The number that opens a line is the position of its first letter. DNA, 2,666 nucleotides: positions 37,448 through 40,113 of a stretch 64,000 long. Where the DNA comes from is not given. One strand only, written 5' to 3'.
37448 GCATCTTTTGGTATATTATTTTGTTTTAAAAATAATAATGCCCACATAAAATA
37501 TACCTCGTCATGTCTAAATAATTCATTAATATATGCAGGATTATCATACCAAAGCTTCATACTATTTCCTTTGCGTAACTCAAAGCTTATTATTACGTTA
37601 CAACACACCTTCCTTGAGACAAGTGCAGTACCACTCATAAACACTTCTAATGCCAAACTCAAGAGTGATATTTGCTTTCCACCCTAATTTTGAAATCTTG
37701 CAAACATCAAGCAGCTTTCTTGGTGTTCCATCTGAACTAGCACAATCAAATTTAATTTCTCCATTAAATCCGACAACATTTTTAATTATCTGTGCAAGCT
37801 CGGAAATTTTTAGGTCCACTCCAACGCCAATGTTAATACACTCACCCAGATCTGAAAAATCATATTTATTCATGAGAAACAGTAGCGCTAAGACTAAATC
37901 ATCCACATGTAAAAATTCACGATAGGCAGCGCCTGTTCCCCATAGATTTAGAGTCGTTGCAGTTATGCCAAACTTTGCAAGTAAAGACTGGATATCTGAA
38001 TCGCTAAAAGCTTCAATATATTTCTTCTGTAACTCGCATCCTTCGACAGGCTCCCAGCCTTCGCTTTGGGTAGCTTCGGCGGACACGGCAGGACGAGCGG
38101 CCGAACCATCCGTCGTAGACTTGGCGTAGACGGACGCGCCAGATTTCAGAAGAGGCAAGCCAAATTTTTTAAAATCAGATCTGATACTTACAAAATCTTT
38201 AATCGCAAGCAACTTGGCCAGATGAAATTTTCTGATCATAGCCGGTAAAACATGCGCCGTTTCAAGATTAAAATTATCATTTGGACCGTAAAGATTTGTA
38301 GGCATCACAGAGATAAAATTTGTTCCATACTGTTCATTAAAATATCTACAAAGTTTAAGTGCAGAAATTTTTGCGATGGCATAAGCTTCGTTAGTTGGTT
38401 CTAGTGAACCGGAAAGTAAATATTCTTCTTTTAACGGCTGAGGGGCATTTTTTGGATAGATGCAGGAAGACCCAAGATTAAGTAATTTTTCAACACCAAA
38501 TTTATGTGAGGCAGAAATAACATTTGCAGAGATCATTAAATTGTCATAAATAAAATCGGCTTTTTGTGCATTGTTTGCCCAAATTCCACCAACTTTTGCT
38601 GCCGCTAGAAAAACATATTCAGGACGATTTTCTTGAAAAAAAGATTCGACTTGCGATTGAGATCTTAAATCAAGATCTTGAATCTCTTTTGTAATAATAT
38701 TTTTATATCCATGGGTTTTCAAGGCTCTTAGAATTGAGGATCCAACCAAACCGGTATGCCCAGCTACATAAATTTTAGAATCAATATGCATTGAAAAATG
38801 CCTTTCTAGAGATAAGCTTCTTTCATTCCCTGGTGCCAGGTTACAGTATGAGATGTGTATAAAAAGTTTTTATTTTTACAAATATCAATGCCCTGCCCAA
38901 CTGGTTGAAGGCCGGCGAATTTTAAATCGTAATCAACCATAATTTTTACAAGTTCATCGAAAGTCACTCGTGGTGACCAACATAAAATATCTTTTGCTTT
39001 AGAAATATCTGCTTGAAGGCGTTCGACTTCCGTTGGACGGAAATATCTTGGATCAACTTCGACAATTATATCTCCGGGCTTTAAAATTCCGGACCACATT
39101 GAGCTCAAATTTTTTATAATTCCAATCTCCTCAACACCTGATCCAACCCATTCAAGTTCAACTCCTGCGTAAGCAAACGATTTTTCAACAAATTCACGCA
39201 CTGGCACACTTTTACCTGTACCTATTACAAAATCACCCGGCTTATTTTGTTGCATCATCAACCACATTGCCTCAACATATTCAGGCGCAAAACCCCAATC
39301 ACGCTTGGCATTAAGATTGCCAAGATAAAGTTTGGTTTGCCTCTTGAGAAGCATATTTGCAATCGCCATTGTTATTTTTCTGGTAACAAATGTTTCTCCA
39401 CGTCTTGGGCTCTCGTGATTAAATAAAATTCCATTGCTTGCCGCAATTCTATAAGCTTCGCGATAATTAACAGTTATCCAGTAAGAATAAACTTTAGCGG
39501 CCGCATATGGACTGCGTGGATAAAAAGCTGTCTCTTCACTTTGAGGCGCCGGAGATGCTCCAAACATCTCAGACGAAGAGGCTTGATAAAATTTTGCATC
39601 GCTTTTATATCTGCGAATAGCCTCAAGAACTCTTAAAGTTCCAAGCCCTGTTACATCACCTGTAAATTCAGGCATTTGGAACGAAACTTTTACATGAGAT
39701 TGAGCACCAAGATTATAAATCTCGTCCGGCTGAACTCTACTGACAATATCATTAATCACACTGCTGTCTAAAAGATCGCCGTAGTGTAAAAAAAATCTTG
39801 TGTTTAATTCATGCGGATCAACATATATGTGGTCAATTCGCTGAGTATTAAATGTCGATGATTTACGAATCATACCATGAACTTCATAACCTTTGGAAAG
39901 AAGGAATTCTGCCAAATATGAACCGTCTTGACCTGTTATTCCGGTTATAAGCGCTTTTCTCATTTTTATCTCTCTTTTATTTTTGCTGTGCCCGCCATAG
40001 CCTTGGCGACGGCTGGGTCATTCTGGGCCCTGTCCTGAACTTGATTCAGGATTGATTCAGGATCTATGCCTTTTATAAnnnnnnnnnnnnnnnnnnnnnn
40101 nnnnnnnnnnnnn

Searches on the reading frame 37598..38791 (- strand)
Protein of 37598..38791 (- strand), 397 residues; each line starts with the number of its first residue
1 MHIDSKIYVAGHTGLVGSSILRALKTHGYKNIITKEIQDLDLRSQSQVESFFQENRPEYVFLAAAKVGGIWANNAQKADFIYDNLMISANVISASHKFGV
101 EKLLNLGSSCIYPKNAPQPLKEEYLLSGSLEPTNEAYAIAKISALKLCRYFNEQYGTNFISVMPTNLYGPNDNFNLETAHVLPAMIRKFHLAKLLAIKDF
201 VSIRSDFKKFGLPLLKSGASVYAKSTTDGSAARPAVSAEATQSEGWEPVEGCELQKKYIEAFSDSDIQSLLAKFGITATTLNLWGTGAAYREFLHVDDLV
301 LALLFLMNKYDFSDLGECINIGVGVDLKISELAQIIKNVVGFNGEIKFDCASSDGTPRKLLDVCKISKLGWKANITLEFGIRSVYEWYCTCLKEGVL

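Call 70: search_solved_structures(query=window:37598-38791:-, show_alignments=1, max_evalue=1e-30)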
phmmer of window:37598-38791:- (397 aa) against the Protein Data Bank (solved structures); distinct sequences matched with E-value up to 1e-30: 18.
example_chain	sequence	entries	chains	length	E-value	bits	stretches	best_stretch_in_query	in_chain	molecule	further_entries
7anh_A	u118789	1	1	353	1.4e-101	343.5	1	2-209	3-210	GDP-L-fucose synthase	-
1e6u_A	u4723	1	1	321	1.6e-92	313.7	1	5-195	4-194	GDP-FUCOSE SYNTHETASE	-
1bsv_A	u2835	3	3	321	1.6e-92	313.6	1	6-193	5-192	PROTEIN (GDP-FUCOSE SYNTHETASE) | GDP-FUCOSE SYNTHETASE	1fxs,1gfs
1e7q_A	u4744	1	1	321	3.1e-92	312.8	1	5-199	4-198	GDP-FUCOSE SYNTHETASE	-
1e7s_A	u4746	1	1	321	3.1e-92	312.7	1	6-199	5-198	GDP-FUCOSE SYNTHETASE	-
1bws_A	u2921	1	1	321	4.3e-92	312.3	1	6-193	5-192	PROTEIN (GDP-4-KETO-6-DEOXY-D-MANNOSE EPIMERASE/REDUCTASE)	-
1e7r_A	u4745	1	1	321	2.1e-91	310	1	6-199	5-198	GDP-FUCOSE SYNTHETASE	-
7ll6_A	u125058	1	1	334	3.5e-91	309.3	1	5-198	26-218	GDP-L-fucose synthase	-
8du0_A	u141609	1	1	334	4.8e-91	308.8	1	5-198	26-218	GDP-L-fucose synthase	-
8ewu_A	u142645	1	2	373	1.3e-88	300.8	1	1-196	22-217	GDP-L-fucose synthase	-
7m13_A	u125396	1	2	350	1.2e-86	294.4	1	2-209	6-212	GDP-L-fucose synthase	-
7cxt_A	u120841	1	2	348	1.2e-86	294.3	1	2-209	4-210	GDP-L-fucose synthase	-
7anc_A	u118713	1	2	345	2.2e-86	293.4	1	2-209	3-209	GDP-L-fucose synthase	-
4b8w_A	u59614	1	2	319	5.5e-41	144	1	6-193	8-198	GDP-L-FUCOSE SYNTHASE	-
4b8z_A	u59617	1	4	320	5.6e-41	144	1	6-193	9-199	GDP-L-FUCOSE SYNTHASE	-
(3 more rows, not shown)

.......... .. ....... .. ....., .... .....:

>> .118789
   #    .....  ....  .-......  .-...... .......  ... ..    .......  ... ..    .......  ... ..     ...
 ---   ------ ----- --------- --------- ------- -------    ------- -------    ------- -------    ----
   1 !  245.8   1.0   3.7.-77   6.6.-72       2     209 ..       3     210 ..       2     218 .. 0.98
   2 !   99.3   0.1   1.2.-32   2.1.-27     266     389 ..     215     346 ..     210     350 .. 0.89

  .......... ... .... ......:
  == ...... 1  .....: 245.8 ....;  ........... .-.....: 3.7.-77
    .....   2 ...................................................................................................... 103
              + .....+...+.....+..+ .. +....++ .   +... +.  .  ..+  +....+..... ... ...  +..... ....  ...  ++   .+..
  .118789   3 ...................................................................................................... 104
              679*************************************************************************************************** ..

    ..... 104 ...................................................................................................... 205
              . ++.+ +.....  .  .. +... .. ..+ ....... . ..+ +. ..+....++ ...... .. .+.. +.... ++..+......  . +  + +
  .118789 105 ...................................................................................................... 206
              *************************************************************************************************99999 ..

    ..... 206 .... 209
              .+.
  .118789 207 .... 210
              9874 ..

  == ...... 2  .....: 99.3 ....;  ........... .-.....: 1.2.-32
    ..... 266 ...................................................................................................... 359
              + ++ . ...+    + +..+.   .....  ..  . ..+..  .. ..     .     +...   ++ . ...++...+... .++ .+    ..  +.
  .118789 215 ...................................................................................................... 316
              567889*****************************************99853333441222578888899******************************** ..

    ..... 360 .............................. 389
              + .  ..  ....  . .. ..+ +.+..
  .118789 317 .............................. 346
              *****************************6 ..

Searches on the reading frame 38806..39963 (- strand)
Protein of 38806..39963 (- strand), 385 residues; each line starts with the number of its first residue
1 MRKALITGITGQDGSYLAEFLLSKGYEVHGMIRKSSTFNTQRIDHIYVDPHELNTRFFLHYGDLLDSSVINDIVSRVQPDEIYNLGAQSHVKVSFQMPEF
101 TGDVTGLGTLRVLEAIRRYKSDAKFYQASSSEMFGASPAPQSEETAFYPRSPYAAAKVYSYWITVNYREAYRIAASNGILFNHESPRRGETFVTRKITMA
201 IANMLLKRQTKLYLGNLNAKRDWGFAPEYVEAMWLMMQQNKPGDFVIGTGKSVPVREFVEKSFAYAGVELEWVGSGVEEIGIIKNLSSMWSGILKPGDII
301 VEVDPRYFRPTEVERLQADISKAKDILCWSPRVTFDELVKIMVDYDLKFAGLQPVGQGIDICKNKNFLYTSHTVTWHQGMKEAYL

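Call 9: search_protein_families(library=pfam, proteins=[window:38806-39963:-])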
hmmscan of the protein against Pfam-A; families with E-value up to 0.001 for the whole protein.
window:38806-39963:- (385 aa): 3 families
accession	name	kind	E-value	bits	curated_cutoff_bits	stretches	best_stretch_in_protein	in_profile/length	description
PF16363.11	GDP_Man_Dehyd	-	4.6e-141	470.5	27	1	5-342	1-332/332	GDP-mannose 4,6 dehydratase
PF01370.27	Epimerase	-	1.1e-69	234.9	20.9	1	4-248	1-240/240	NAD dependent epimerase/dehydratase family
PF04321.23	RmlD_sub_bind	-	9.5e-06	25.3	27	1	3-158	2-130/287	RmlD substrate binding domain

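Call 43: find_encoding_contigs(protein=window:38806-39963:-, flank=10000, max_places=6)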
Protein window:38806-39963:- (385 aa): 3 contigs read that carry it; 3 places shown.
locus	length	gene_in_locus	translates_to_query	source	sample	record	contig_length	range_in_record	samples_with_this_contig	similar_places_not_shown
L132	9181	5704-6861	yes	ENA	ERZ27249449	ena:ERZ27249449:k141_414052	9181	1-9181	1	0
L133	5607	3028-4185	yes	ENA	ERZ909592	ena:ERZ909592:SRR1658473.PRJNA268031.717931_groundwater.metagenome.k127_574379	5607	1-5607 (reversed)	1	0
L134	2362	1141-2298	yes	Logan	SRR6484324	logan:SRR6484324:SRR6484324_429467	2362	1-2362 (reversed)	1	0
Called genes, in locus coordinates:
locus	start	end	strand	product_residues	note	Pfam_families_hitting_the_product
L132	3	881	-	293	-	?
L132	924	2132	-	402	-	PF20706:GT4-conflict, PF00534:Glycos_transf_1, PF13692:Glyco_trans_1_4, PF13524:Glyco_trans_1_2 (weak)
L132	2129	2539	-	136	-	-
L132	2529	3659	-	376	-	PF01073:3Beta_HSD (faint), PF01370:Epimerase, PF02719:Polysacc_synt_2 (faint), PF04321:RmlD_sub_bind (faint), PF16363:GDP_Man_Dehyd, PF07993:NAD_binding_4 (faint), PF16363:GDP_Man_Dehyd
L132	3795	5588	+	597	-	PF00664:ABC_membrane, PF02463:SMC_N, PF00005:ABC_tran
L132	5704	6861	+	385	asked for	PF01370:Epimerase, PF04321:RmlD_sub_bind (weak), PF16363:GDP_Man_Dehyd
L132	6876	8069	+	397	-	PF01370:Epimerase, PF04321:RmlD_sub_bind (faint), PF16363:GDP_Man_Dehyd, PF01370:Epimerase (weak)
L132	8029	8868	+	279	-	PF13489:Methyltransf_23, PF13847:Methyltransf_31, PF08241:Methyltransf_11, PF08242:Methyltransf_12, PF13649:Methyltransf_25 (weak)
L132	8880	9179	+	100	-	?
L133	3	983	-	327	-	?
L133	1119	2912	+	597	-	PF00664:ABC_membrane, PF02463:SMC_N, PF00005:ABC_tran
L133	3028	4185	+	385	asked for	PF01370:Epimerase, PF04321:RmlD_sub_bind (weak), PF16363:GDP_Man_Dehyd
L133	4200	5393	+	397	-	PF01370:Epimerase, PF04321:RmlD_sub_bind (faint), PF16363:GDP_Man_Dehyd, PF01370:Epimerase (weak)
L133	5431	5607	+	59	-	?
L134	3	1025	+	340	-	?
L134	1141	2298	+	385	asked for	PF01370:Epimerase, PF04321:RmlD_sub_bind (weak), PF16363:GDP_Man_Dehyd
